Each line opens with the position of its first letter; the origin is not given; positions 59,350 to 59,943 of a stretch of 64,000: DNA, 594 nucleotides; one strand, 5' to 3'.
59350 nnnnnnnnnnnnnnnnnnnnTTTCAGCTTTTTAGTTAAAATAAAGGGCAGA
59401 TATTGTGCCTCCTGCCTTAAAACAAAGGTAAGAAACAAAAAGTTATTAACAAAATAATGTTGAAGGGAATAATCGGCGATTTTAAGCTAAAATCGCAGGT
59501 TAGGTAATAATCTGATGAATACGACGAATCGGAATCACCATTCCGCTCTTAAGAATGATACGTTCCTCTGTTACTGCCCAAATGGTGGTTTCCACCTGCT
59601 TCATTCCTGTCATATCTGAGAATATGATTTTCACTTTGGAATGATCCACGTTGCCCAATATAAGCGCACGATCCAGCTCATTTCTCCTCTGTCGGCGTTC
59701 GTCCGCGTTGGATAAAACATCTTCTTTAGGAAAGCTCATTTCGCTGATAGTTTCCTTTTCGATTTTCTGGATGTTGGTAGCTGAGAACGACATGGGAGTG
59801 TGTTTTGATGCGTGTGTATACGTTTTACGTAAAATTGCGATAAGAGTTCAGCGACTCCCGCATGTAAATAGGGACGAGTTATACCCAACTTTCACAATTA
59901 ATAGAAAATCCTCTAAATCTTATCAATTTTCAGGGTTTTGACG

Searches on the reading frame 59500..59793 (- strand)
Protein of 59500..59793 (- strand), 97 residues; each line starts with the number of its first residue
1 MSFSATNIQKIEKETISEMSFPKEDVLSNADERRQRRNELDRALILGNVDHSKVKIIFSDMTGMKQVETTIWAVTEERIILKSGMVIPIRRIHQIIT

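Call 4: search_protein_families(library=pfam, proteins=[window:59500-59793:-], max_evalue=1)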
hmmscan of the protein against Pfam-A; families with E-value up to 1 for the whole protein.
window:59500-59793:- (97 aa): 1 family
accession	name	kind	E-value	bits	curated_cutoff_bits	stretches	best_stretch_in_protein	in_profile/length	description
PF07161.20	LppX_LprAFG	-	0.15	12.4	24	1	35-76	120-161/192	LppX_LprAFG lipoprotein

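Call 6: search_protein_families(library=ncbifam, proteins=[window:59500-59793:-], max_evalue=1)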
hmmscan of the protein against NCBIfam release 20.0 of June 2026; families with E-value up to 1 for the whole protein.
window:59500-59793:- (97 aa): 1 family
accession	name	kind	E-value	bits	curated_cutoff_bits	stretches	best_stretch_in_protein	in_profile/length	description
NF040894.1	puhB_PGC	equivalog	0.014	15.3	110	1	60-89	87-116/176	photosynthetic complex putative assembly protein PuhB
